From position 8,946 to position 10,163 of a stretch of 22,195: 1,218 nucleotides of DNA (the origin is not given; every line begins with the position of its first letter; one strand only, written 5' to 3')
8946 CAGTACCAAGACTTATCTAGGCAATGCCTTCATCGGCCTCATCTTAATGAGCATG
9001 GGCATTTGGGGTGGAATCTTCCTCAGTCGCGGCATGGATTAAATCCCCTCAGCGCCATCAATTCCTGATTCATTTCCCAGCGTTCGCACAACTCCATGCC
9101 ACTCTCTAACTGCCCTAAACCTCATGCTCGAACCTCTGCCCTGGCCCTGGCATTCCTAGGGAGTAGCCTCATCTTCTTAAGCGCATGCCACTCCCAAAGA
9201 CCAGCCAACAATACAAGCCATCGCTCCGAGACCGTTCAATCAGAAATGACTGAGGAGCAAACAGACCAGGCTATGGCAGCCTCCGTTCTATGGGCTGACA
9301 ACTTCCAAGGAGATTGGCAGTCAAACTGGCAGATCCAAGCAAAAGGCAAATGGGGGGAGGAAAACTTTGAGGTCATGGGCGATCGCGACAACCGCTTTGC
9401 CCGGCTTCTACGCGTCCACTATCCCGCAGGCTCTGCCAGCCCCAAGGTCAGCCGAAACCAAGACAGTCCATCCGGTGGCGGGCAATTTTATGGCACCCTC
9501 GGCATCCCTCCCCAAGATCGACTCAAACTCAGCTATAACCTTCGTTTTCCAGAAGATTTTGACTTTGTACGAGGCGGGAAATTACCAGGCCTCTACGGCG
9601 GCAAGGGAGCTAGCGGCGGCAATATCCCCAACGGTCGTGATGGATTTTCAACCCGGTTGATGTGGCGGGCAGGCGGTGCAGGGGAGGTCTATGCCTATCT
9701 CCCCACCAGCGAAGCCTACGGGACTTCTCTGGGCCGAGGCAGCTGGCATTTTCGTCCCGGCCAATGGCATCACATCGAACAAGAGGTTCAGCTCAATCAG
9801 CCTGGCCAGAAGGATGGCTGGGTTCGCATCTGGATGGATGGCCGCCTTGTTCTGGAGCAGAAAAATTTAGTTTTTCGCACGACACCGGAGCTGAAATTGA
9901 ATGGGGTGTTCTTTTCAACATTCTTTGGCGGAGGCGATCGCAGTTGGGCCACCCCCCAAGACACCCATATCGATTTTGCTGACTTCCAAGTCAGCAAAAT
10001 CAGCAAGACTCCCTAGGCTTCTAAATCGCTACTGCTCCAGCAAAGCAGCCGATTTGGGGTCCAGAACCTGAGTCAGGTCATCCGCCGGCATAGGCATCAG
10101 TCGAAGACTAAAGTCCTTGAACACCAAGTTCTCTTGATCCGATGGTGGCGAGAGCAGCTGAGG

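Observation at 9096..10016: Lipoprotein with polysaccharide-lyase-like motifs placed tail-to-tail with the synthase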

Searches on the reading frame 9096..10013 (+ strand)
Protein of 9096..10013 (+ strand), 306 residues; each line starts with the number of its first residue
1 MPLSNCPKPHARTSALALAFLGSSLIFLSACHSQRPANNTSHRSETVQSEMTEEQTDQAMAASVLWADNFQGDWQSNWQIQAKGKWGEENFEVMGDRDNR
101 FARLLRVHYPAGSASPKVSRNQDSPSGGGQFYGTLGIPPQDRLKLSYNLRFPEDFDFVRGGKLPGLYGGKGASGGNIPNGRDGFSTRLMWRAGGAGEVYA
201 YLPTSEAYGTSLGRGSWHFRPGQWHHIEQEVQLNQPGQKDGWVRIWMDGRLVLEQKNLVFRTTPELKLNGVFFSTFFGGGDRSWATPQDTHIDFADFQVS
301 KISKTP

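Call 3: search_protein_families(library=pfam, proteins=[window:9096-10013:+], max_evalue=0.1)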
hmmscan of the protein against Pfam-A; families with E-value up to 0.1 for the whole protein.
window:9096-10013:+ (306 aa): 2 families
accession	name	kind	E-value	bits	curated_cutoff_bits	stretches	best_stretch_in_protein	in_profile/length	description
PF21294.4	Polysacc_lyase_14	-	4.1e-65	219.9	27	1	102-297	6-215/215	Polysaccharide lyase 14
PF14099.13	Polysacc_lyase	-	1.4e-06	28.7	29.9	1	182-262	98-181/210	Polysaccharide lyase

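Call 4: search_protein_families(library=ncbifam, proteins=[window:9096-10013:+], max_evalue=0.1)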
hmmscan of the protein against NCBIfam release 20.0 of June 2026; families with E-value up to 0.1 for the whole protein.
window:9096-10013:+ (306 aa): 0 families

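Call 5: search_solved_structures(query=window:9096-10013:+, max_evalue=1, show_alignments=3)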
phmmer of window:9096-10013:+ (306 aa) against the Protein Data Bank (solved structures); distinct sequences matched with E-value up to 1: 6.
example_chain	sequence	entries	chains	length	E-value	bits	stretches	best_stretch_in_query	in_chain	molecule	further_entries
5gmt_A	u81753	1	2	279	2.6e-35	125.2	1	86-300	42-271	Alginate lyase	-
6kcw_A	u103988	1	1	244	2e-13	53.3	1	117-302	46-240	Alginate lyase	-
6kcv_B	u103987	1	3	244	2.2e-12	49.9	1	117-302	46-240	Alginate lyase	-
6kzk_A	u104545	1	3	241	1.3e-11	47.4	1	117-302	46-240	Alginate lyase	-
3a0n_A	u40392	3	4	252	1.1e-07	34.4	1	124-301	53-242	VAL-1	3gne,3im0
2zzj_A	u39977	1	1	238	0.082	15.2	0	221-260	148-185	Glucuronan lyase A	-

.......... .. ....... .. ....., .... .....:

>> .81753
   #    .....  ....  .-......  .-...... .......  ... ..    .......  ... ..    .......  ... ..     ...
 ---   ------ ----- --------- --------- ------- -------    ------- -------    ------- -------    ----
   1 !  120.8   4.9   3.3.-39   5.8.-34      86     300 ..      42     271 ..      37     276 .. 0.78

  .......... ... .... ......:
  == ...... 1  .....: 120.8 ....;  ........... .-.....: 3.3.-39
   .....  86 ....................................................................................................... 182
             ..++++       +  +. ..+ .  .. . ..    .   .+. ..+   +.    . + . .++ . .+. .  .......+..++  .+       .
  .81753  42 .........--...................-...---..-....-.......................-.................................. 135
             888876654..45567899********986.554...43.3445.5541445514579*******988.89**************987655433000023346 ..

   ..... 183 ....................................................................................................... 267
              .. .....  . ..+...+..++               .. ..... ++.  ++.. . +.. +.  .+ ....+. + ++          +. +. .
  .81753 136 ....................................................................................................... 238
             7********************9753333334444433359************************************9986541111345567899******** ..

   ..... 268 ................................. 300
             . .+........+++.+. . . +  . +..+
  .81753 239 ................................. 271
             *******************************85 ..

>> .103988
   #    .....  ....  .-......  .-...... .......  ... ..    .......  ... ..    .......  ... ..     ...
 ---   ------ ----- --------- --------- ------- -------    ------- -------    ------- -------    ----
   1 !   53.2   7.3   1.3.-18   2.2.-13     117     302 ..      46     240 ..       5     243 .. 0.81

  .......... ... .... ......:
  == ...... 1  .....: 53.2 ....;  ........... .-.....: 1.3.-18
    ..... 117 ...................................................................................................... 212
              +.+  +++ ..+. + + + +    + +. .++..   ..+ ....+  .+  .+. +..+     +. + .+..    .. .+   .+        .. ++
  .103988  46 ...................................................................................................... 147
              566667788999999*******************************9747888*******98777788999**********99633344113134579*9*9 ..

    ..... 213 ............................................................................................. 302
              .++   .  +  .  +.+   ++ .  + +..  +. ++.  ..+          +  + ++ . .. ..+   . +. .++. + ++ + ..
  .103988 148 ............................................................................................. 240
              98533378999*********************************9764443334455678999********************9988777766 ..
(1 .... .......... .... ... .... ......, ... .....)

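Call 10: find_homologous_proteins(query=window:9096-10013:+)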
Query window:9096-10013:+ (306 aa): 1960 proteins with E <= 0.001 among 4414 candidates; the best 120 are listed.
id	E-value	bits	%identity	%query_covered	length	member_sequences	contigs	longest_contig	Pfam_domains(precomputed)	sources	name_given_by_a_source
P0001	1.6e-211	719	100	100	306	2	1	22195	PF14099.14,PF21294.5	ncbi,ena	-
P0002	2.0e-125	436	61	100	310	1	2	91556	PF14099.14,PF21294.5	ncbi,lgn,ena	-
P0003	3.6e-116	406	61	98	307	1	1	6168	PF21294.5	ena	-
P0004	5.8e-115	402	59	99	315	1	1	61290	PF21294.5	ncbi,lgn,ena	-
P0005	6.8e-115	402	64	87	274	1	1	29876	PF21294.5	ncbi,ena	-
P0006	4.2e-114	399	59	95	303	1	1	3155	PF21294.5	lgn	-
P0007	1.7e-107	377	58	92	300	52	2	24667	PF14099.14,PF21294.5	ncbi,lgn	-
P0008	4.0e-107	376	58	90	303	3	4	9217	PF21294.5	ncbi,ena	-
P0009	5.9e-107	376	56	96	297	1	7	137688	PF14099.14,PF21294.5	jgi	jgi:hypothetical protein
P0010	1.3e-106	374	60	88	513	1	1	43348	PF14099.14,PF21294.5,PF00353.26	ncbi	ncbi:MAG: polysaccharide lyase [Elainellaceae cyanobacterium]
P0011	1.6e-106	374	55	96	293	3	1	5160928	PF14099.14,PF21294.5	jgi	jgi:hypothetical protein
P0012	1.7e-106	374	67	78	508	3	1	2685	PF14099.14,PF21294.5,PF00353.26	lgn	-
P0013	2.4e-106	374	55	95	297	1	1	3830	PF14099.14,PF21294.5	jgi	jgi:hypothetical protein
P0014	3.1e-106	373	66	79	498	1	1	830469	PF14099.14,PF21294.5,PF00353.26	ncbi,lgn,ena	-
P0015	4.2e-106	373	56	95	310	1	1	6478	PF21294.5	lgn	-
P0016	7.5e-106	372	63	79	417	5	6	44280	PF00553.26,PF21294.5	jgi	jgi:hypothetical protein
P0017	9.5e-106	372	54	96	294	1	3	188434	PF14099.14,PF21294.5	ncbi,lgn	ncbi:MAG: polysaccharide lyase [Microcoleaceae cyanobacterium]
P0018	9.9e-106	371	55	96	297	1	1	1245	PF14099.14,PF21294.5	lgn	-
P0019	1.4e-105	371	56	93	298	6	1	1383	PF14099.14,PF21294.5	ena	-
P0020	3.6e-105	370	55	96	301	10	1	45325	PF14099.14,PF21294.5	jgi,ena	jgi:hypothetical protein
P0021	3.7e-105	370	56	91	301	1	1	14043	PF14099.14,PF21294.5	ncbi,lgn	ncbi:MAG: polysaccharide lyase [Cyanobacteria bacterium P01_A01_bin.135]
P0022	4.6e-105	369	57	90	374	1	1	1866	PF14099.14,PF21294.5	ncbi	ncbi:MAG: polysaccharide lyase, partial [Elainellaceae cyanobacterium]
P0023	1.1e-104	368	54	95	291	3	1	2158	PF14099.14,PF21294.5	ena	-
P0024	1.3e-104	368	57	91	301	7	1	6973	PF21294.5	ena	-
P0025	2.0e-104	367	55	93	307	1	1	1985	PF21294.5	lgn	-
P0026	2.3e-104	367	59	86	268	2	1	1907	PF21294.5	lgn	-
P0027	6.1e-104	366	55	94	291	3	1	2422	PF14099.14,PF21294.5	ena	-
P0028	8.9e-104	365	54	95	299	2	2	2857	PF21294.5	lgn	-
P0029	1.0e-103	365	61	78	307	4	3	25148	PF14099.14,PF21294.5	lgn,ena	-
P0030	1.1e-103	365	56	94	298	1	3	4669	PF21294.5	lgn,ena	-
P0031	1.3e-103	365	57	91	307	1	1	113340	PF21294.5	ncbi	ncbi:MAG: polysaccharide lyase [Microcoleaceae cyanobacterium]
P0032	4.9e-103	363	56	94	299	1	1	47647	PF14099.14,PF21294.5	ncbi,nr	ncbi:MAG: hypothetical protein F6K19_02355 [Cyanothece sp. SIO1E1]|nr:hypothetical protein [Cyanothe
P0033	5.2e-103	363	59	80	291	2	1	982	PF14099.14,PF21294.5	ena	-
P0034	5.2e-103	363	56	96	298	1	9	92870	PF21294.5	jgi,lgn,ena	jgi:hypothetical protein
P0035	5.3e-103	363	59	83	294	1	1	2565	PF21294.5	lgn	-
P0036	6.2e-103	362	55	92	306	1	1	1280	PF14099.14,PF21294.5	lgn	-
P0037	7.2e-103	362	57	86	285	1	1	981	PF14099.14,PF21294.5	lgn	-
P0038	7.5e-103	362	54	94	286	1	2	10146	PF14099.14,PF21294.5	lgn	-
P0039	8.1e-103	362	53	95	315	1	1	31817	PF14099.14,PF21294.5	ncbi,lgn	ncbi:MAG: polysaccharide lyase [Coleofasciculaceae cyanobacterium]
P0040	1.0e-102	362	60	79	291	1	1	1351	PF14099.14,PF21294.5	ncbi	-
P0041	1.3e-102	361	54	94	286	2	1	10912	PF14099.14,PF21294.5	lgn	-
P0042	1.7e-102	361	53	93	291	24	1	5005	PF14099.14,PF21294.5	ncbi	-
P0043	3.7e-102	360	55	94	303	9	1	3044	PF21294.5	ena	-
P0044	4.3e-102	360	54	95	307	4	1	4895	PF14099.14,PF21294.5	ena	-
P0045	7.5e-102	359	59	82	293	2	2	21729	PF21294.5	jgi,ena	-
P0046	8.1e-102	359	52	97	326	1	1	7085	PF14099.14,PF21294.5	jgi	jgi:hypothetical protein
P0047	1.1e-101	358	56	93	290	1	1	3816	PF21294.5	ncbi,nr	ncbi:MAG: hypothetical protein F6K31_38250 [Symploca sp. SIO2G7]|nr:hypothetical protein [Symploca s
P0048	1.2e-101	358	56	91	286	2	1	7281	PF14099.14,PF21294.5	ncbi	-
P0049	1.2e-101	358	59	80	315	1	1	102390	PF21294.5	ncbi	-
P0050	1.3e-101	358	63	75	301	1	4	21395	PF21294.5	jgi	jgi:hypothetical protein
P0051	1.4e-101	358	56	87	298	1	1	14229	PF14099.14,PF21294.5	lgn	-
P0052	2.1e-101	357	62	78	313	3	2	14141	PF14099.14,PF21294.5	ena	-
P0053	2.3e-101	357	55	98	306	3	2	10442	PF14099.14,PF21294.5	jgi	jgi:hypothetical protein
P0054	2.3e-101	357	60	82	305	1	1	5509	PF21294.5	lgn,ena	-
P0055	2.4e-101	357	54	91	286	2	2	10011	PF14099.14,PF21294.5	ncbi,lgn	ncbi:MAG: polysaccharide lyase [Cyanobacteria bacterium J06626_18]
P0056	2.7e-101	357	54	92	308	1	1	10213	PF21294.5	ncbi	-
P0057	3.3e-101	357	59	80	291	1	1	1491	PF14099.14,PF21294.5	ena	-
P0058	3.3e-101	357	57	92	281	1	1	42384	PF21294.5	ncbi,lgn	ncbi:MAG: polysaccharide lyase [Cyanobacteria bacterium P01_F01_bin.13]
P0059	3.5e-101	357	63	79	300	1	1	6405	PF14099.14,PF21294.5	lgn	-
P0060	3.8e-101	356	55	91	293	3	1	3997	PF21294.5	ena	-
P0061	3.9e-101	356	52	98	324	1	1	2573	PF14099.14,PF21294.5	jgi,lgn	jgi:hypothetical protein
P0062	6.5e-101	356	54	96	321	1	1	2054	PF14099.14,PF21294.5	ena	-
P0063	7.3e-101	356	63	78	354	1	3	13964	PF21294.5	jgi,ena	-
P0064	9.0e-101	355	53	96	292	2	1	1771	PF14099.14,PF21294.5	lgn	-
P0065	1.5e-100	354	54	94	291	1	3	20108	PF21294.5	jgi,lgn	-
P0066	1.5e-100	354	53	94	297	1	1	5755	PF14099.14,PF21294.5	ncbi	-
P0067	1.6e-100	354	55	94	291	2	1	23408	PF21294.5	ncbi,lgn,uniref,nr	ncbi:polysaccharide lyase [Lyngbya sp. CCY1209]|uniref:polysaccharide lyase n=1 Tax=Lyngbya sp. CCY1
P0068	1.7e-100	354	59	86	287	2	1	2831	PF21294.5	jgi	jgi:hypothetical protein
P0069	1.8e-100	354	54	92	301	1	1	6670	PF14099.14,PF21294.5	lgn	-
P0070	2.1e-100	354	62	83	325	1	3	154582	PF21294.5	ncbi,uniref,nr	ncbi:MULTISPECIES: polysaccharide lyase [unclassified Leptolyngbya]|uniref:polysaccharide lyase n=1 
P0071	2.8e-100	354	53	94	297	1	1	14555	PF14099.14,PF21294.5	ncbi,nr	ncbi:MAG: hypothetical protein HC881_09400 [Leptolyngbyaceae cyanobacterium SL_7_1]|nr:hypothetical 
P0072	2.9e-100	354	62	79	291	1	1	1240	PF14099.14,PF21294.5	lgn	-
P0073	3.3e-100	353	54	95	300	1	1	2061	PF21294.5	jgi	-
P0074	3.4e-100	353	53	96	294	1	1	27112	PF21294.5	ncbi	ncbi:MAG: polysaccharide lyase [Elainellaceae cyanobacterium]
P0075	4.6e-100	353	59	83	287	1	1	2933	PF21294.5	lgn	-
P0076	5.2e-100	353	60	79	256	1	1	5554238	PF14099.14,PF21294.5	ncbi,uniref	ncbi:polysaccharide lyase [Leptothermofonsia sp. ETS-13]|uniref:polysaccharide lyase n=1 Tax=Leptoth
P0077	5.3e-100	353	52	95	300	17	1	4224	PF21294.5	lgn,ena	-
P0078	5.7e-100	353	57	92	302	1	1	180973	PF21294.5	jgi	-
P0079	6.8e-100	352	54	94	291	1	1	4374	PF21294.5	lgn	-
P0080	7.6e-100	352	54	91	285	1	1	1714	PF21294.5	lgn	-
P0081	8.3e-100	352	54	99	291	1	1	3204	PF21294.5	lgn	-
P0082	8.9e-100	352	58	82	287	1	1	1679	PF21294.5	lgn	-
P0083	9.8e-100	352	51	98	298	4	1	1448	PF14099.14,PF21294.5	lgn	-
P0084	1.1e-99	352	53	93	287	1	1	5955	PF21294.5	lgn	-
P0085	1.1e-99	352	52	94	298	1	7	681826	PF14099.14,PF21294.5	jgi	jgi:hypothetical protein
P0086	1.4e-99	351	53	91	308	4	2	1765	PF14099.14,PF21294.5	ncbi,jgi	jgi:hypothetical protein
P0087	1.9e-99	351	50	98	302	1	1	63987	PF14099.14,PF21294.5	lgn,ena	-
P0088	2.2e-99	351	56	91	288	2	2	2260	PF21294.5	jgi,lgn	-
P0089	2.3e-99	351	52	99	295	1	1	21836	PF14099.14,PF21294.5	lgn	-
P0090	2.5e-99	350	55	94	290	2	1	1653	PF21294.5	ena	-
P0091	2.5e-99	350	61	79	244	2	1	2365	PF14099.14,PF21294.5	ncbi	ncbi:MAG TPA: hypothetical protein V6C95_03065, partial [Coleofasciculaceae cyanobacterium]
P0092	2.5e-99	350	50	93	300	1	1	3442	PF14099.14,PF21294.5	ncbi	-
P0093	2.6e-99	350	54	95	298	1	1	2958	PF21294.5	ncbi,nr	ncbi:MAG: hypothetical protein F6K11_31890 [Leptolyngbya sp. SIO3F4]|nr:hypothetical protein [Leptol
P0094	3.1e-99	350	51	95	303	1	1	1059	PF21294.5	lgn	-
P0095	3.3e-99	350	55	91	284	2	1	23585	PF21294.5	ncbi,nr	ncbi:MAG: hypothetical protein KTR27_06090 [Leptolyngbyaceae cyanobacterium MAG.088]|nr:hypothetical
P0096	3.3e-99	350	55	97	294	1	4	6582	PF21294.5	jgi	jgi:hypothetical protein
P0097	5.0e-99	349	53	94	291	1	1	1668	PF14099.14,PF21294.5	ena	-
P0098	5.1e-99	349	63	77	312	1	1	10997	PF14099.14,PF21294.5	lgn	-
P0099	5.5e-99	349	57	87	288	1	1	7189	PF21294.5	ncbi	ncbi:MAG: polysaccharide lyase [Cyanobacteria bacterium P01_C01_bin.120]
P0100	5.9e-99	349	53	95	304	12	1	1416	PF14099.14,PF21294.5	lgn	-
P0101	7.6e-99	349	59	81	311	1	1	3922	PF21294.5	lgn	-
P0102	8.3e-99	349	53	93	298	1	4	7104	PF14099.14,PF21294.5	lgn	-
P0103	1.2e-98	348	53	92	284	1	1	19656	PF14099.14,PF21294.5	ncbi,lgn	ncbi:MAG: polysaccharide lyase [Cyanobacteria bacterium P01_A01_bin.135]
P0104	1.2e-98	348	64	75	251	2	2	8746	PF21294.5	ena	-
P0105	1.3e-98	348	56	91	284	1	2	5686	PF21294.5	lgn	-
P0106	1.3e-98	348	53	93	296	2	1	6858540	PF14099.14,PF21294.5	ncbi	ncbi:MAG: hypothetical protein U7127_19190 [Phormidium sp.]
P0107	1.4e-98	348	57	90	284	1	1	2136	PF21294.5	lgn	-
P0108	1.5e-98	348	53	94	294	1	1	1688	PF21294.5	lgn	-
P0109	2.0e-98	347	59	82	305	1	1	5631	PF21294.5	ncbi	-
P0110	2.3e-98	347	51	99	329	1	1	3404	PF14099.14,PF21294.5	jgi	jgi:hypothetical protein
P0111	2.6e-98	347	61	78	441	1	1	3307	PF00553.26,PF21294.5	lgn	-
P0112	3.6e-98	347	59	85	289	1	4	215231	PF21294.5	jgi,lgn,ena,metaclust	metaclust:\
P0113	3.7e-98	347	59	85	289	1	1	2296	PF21294.5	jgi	-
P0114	4.4e-98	346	56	96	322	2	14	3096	PF21294.5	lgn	-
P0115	4.5e-98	346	61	76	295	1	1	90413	PF14099.14,PF21294.5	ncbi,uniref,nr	ncbi:heparin lyase I family protein [Tolypothrix sp. FACHB-123]|uniref:polysaccharide lyase n=1 Tax=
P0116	4.7e-98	346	57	83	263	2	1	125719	PF14099.14,PF21294.5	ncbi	ncbi:MAG: polysaccharide lyase [Leptolyngbyaceae cyanobacterium]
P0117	5.0e-98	346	51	96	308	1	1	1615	PF21294.5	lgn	-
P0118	5.0e-98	346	58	83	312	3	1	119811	PF21294.5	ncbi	ncbi:polysaccharide lyase [Phormidesmis priestleyi]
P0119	5.1e-98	346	53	91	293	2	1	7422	PF14099.14,PF21294.5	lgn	-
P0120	5.4e-98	346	61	76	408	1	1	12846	PF21294.5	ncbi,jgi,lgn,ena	ncbi:MAG TPA: hypothetical protein V6C78_10185 [Crinalium sp.]|jgi:hypothetical protein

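Call 11: find_encoding_contigs(protein=P0002, flank=8000, max_places=2)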
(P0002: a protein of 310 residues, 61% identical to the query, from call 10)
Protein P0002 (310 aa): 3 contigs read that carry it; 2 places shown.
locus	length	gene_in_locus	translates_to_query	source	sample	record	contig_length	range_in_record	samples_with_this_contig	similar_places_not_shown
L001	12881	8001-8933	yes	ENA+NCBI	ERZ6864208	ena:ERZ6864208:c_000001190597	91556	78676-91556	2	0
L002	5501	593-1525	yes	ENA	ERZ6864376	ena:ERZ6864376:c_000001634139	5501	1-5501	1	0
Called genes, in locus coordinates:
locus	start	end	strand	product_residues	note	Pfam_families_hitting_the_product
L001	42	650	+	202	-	PF01726:LexA_DNA_bind, PF00717:Peptidase_S24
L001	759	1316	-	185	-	PF13302:Acetyltransf_3, PF00583:Acetyltransf_1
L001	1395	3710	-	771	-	PF00580:UvrD-helicase, PF13245:AAA_19, PF13538:UvrD_C_2 (faint), PF13361:UvrD_C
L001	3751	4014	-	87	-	-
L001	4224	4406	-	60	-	PF02416:TatA_B_E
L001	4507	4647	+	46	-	-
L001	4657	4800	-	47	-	-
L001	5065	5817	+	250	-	PF05996:Fe_bilin_red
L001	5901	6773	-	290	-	PF03976:PPK2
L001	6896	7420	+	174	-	-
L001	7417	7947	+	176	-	-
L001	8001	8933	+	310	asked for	PF14099:Polysacc_lyase (weak), PF21294:Polysacc_lyase_14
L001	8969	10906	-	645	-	PF13641:Glyco_tranf_2_3, PF13632:Glyco_trans_2_3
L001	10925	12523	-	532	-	PF25919:BSH_CusB (weak), PF00364:Biotin_lipoyl (faint)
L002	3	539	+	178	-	?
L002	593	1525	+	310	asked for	PF14099:Polysacc_lyase (weak), PF21294:Polysacc_lyase_14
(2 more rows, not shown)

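Call 12: find_encoding_contigs(protein=P0004, flank=8000, max_places=2)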
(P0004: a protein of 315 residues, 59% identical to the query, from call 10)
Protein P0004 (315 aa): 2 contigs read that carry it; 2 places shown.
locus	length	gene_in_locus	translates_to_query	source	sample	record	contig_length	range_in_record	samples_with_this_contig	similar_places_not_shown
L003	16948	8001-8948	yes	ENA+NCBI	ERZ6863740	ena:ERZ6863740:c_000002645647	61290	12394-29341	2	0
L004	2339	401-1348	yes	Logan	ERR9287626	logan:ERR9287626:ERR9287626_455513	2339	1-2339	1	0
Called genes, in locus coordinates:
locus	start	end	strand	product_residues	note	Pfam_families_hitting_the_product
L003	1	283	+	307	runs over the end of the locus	PF02729:OTCace_N, PF00185:OTCace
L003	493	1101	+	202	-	PF01726:LexA_DNA_bind, PF00717:Peptidase_S24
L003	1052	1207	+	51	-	-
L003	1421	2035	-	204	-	-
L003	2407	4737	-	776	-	PF00580:UvrD-helicase, PF13245:AAA_19, PF13538:UvrD_C_2 (faint), PF13361:UvrD_C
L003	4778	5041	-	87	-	-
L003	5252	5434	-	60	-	PF02416:TatA_B_E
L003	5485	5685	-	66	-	-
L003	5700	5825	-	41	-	-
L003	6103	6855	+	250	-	PF05996:Fe_bilin_red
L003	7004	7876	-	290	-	PF03976:PPK2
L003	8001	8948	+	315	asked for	PF21294:Polysacc_lyase_14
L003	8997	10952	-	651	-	PF00535:Glycos_transf_2 (faint), PF13641:Glyco_tranf_2_3, PF13632:Glyco_trans_2_3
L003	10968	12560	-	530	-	PF25919:BSH_CusB (weak), PF00364:Biotin_lipoyl (faint)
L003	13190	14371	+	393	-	PF01139:RtcB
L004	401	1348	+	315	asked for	PF21294:Polysacc_lyase_14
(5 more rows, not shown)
